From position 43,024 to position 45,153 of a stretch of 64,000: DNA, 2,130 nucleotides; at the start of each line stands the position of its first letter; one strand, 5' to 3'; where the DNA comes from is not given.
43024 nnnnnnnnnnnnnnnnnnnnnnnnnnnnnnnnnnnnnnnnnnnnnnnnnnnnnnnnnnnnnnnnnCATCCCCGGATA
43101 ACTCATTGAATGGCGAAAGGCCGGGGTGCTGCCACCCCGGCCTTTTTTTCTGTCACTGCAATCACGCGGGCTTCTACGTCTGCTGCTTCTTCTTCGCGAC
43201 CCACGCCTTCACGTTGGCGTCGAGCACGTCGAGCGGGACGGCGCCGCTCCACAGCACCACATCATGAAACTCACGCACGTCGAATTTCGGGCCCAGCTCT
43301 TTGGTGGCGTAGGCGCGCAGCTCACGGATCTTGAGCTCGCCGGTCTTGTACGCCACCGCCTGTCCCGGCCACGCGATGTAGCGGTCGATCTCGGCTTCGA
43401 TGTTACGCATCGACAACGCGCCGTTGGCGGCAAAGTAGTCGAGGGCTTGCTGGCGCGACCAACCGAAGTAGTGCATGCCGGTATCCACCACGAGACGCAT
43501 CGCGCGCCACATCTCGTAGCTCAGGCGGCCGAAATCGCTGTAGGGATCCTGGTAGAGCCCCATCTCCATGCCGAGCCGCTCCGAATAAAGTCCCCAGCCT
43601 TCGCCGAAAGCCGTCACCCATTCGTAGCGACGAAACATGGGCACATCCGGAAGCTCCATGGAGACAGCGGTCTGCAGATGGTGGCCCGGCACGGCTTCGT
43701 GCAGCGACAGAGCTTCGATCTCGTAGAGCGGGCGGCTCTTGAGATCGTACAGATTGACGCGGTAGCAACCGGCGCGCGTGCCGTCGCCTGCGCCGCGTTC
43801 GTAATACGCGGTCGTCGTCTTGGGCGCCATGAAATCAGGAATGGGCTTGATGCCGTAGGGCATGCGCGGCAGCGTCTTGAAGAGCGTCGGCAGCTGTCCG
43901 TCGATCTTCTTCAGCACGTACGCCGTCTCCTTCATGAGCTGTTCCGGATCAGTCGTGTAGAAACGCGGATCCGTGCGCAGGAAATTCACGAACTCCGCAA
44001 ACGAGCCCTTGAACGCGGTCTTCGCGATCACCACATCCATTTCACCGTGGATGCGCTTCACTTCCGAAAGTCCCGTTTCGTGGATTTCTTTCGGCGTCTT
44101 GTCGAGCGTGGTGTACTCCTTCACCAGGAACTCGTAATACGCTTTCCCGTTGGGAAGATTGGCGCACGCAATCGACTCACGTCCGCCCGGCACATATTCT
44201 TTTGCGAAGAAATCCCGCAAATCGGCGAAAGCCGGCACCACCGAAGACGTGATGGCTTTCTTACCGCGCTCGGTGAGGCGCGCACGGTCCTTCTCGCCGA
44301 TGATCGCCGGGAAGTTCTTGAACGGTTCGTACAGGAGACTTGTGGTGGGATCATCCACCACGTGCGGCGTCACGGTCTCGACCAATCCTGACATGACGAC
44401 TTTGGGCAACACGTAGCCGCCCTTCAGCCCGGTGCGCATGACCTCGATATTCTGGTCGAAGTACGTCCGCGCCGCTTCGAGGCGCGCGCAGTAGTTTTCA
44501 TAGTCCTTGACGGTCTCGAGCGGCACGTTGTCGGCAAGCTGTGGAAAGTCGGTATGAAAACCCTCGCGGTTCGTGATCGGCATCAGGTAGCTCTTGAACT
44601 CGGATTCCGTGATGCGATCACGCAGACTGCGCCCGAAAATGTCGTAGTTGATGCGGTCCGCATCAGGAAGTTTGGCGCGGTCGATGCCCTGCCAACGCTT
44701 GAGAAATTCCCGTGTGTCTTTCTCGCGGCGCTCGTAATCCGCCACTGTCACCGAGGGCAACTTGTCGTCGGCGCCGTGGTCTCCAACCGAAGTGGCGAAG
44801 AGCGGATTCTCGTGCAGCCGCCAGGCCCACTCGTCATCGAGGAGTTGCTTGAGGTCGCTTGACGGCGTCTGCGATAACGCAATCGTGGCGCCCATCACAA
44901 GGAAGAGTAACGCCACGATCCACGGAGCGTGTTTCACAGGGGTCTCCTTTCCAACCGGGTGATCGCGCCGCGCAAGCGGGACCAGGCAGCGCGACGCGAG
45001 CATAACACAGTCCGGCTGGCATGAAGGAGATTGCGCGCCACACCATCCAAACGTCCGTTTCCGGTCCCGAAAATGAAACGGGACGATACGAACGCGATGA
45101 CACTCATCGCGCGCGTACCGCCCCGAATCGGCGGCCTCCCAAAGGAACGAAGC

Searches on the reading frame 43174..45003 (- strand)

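Call 8: search_protein_families(library=pfam, proteins=[window:43174-45003:-], max_evalue=0.0001)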
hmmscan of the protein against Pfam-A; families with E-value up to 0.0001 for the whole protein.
window:43174-45003:- (609 aa): 1 family
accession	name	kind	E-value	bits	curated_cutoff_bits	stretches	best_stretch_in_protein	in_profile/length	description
PF05960.17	DUF885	-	1.3e-175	586.4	32.4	1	67-598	1-532/532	Bacterial protein of unknown function (DUF885)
